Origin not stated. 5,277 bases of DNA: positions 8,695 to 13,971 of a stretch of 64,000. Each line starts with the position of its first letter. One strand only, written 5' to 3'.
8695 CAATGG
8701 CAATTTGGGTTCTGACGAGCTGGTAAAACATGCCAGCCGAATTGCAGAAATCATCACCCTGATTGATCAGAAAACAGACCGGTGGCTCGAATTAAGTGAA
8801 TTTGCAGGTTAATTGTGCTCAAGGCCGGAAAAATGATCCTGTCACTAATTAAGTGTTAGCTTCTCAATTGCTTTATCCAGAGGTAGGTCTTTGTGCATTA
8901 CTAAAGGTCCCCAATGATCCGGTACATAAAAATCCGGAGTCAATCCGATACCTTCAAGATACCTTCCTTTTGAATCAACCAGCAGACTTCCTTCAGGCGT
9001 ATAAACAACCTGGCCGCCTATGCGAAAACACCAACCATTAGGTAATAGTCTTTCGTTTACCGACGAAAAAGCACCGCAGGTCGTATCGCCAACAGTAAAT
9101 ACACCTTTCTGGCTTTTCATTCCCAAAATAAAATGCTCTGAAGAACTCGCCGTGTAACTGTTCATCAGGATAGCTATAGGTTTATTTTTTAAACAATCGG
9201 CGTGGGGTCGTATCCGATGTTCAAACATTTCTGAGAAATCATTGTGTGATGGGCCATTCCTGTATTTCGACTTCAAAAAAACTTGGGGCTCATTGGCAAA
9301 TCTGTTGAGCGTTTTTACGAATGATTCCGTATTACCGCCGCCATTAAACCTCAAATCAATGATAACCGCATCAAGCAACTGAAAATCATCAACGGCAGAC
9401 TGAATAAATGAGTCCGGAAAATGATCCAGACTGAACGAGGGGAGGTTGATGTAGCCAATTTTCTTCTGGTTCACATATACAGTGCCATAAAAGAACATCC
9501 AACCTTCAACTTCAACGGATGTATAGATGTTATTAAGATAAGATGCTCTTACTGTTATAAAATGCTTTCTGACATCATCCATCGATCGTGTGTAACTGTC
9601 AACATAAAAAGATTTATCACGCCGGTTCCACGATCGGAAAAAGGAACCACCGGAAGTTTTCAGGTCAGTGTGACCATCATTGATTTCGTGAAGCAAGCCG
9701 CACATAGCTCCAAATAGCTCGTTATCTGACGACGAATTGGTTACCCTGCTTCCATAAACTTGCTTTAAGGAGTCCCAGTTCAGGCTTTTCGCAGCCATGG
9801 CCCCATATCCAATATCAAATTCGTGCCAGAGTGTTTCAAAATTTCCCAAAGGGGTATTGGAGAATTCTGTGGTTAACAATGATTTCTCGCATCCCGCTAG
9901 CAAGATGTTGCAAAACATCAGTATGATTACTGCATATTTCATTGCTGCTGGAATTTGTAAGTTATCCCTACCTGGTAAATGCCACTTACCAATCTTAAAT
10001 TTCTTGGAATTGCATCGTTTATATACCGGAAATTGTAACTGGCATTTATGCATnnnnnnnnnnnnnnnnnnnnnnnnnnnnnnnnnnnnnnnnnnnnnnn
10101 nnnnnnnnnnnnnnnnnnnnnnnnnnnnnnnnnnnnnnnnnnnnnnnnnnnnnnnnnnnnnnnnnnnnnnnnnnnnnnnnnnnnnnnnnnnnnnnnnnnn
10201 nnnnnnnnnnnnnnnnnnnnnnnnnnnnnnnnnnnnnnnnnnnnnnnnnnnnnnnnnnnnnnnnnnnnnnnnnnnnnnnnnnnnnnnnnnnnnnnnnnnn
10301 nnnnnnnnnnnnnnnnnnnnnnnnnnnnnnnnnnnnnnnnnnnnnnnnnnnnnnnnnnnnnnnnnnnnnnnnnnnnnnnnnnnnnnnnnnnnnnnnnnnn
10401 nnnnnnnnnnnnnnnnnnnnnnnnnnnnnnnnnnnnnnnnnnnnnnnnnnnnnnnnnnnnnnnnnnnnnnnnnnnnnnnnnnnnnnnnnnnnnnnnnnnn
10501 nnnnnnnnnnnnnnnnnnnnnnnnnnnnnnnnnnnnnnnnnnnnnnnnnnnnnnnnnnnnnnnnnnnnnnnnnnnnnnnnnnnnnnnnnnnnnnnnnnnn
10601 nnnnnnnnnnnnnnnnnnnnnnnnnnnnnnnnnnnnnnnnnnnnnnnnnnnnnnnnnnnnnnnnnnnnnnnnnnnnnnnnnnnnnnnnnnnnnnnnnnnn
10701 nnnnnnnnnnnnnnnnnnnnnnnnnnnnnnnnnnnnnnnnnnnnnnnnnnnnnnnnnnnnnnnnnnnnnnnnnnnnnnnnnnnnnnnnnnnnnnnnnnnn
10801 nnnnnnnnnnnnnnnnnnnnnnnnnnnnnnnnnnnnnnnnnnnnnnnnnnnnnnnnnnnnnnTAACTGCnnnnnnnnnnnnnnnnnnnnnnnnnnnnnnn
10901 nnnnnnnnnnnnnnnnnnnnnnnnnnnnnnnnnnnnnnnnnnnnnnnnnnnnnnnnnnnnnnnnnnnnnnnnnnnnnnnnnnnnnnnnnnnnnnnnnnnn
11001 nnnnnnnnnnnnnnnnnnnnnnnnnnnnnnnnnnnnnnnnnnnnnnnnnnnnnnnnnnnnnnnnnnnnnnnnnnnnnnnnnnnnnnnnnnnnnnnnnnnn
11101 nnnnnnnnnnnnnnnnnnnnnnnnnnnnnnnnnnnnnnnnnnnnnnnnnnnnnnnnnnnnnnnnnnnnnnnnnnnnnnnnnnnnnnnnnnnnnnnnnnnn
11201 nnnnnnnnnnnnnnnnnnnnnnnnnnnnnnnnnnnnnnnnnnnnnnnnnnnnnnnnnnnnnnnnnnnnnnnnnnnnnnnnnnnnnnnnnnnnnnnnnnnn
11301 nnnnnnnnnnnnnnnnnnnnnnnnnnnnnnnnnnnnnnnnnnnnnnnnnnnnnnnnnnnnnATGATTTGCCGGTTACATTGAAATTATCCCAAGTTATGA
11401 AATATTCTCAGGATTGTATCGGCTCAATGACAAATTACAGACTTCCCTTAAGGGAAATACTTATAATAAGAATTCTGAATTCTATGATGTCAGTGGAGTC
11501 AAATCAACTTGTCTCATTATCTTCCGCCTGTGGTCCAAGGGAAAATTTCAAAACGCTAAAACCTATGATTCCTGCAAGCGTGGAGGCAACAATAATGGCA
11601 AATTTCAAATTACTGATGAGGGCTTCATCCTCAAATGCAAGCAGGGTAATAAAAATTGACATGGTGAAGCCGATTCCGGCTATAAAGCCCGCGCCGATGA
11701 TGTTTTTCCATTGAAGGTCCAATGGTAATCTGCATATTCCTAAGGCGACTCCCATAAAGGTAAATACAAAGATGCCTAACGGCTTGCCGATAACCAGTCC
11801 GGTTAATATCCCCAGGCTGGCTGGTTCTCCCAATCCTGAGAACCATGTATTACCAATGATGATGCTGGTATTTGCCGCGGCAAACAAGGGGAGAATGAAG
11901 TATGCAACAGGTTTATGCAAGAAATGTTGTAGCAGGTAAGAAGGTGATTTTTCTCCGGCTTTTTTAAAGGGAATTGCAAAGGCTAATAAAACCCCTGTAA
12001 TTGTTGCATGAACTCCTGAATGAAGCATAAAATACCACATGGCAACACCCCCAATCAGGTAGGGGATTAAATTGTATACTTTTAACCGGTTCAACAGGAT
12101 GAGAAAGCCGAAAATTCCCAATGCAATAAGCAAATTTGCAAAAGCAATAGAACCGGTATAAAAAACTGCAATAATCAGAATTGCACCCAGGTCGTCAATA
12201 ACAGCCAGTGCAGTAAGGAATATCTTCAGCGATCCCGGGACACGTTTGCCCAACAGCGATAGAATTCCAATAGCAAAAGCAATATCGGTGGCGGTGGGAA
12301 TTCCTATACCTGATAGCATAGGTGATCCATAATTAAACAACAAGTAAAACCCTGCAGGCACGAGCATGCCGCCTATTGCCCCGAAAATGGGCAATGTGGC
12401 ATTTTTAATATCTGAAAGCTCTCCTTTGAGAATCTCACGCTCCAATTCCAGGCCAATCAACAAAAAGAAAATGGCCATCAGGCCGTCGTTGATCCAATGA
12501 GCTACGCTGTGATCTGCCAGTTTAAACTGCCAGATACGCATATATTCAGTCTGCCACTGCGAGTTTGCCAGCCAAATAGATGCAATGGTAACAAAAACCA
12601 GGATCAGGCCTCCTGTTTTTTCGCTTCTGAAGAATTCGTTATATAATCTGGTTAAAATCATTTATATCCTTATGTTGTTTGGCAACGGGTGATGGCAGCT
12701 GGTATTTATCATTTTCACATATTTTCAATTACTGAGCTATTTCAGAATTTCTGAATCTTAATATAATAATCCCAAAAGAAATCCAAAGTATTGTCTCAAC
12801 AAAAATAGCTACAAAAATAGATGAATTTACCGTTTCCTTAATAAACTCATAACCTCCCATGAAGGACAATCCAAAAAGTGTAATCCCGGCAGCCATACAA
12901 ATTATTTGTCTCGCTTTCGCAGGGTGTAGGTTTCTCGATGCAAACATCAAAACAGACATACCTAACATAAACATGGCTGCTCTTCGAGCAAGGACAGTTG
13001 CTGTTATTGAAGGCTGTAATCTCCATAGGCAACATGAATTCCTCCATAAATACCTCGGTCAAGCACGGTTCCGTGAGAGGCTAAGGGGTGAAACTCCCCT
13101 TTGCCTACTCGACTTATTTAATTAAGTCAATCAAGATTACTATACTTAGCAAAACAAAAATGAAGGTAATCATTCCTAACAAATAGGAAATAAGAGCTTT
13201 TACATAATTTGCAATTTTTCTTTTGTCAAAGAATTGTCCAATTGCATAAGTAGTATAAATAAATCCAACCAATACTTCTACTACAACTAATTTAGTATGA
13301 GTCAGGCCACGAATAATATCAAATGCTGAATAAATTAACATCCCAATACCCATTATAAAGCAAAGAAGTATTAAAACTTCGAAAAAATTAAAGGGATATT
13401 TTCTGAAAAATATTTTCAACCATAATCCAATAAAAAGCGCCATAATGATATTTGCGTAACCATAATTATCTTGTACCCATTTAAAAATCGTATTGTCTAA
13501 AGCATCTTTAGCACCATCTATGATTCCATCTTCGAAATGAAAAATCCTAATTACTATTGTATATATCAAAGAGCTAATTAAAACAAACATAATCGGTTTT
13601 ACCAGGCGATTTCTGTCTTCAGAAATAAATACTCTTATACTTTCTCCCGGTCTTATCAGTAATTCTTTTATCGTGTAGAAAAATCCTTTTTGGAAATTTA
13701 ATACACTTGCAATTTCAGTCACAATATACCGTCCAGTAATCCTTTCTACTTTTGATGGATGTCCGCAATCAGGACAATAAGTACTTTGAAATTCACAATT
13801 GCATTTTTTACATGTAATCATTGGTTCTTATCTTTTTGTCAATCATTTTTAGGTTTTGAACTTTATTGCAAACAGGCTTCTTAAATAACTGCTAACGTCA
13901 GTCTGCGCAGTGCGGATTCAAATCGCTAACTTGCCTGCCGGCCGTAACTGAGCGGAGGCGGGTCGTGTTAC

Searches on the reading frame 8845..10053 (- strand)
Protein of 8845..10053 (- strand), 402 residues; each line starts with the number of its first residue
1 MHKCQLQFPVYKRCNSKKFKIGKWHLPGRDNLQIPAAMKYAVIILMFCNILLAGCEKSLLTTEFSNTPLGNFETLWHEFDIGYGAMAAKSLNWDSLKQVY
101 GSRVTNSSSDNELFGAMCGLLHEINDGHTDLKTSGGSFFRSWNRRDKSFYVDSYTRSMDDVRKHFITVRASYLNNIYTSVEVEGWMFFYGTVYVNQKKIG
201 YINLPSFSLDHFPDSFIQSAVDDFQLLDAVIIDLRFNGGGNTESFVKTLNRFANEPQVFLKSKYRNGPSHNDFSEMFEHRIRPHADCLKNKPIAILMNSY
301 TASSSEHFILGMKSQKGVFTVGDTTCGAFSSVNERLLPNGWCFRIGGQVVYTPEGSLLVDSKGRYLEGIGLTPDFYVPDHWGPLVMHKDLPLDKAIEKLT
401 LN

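Call 71: search_protein_families(library=pfam, proteins=[window:8845-10053:-], max_evalue=0.001)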
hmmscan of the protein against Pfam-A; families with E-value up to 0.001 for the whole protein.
window:8845-10053:- (402 aa): 1 family
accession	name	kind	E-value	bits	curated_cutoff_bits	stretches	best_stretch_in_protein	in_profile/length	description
PF03572.23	Peptidase_S41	-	3.6e-25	88.9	24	1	198-376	1-164/165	Peptidase family S41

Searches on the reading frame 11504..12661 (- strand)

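Call 71: search_protein_families(library=pfam, proteins=[window:11504-12661:-], max_evalue=0.001)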
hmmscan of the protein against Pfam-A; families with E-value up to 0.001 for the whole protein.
window:11504-12661:- (385 aa): 1 family
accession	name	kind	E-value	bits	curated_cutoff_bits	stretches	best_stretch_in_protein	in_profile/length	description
PF06965.17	Na_H_antiport_1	-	8.3e-136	453.2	23.5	1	9-371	2-374/374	Na+/H+ antiporter 1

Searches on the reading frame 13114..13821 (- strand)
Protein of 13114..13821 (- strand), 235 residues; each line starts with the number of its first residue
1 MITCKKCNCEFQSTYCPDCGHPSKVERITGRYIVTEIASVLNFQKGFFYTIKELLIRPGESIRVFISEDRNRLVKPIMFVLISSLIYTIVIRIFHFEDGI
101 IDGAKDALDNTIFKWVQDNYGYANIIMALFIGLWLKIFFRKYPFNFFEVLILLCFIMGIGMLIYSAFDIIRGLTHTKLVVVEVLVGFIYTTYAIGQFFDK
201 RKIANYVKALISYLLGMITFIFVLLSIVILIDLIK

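Call 71: search_protein_families(library=pfam, proteins=[window:13114-13821:-], max_evalue=0.001)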
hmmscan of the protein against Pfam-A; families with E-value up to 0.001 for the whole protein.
window:13114-13821:- (235 aa): 1 family
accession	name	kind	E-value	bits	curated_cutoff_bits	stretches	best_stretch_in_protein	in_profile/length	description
PF12412.13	DUF3667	-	6.8e-12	45.2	27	1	45-87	2-44/45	Protein of unknown function (DUF3667)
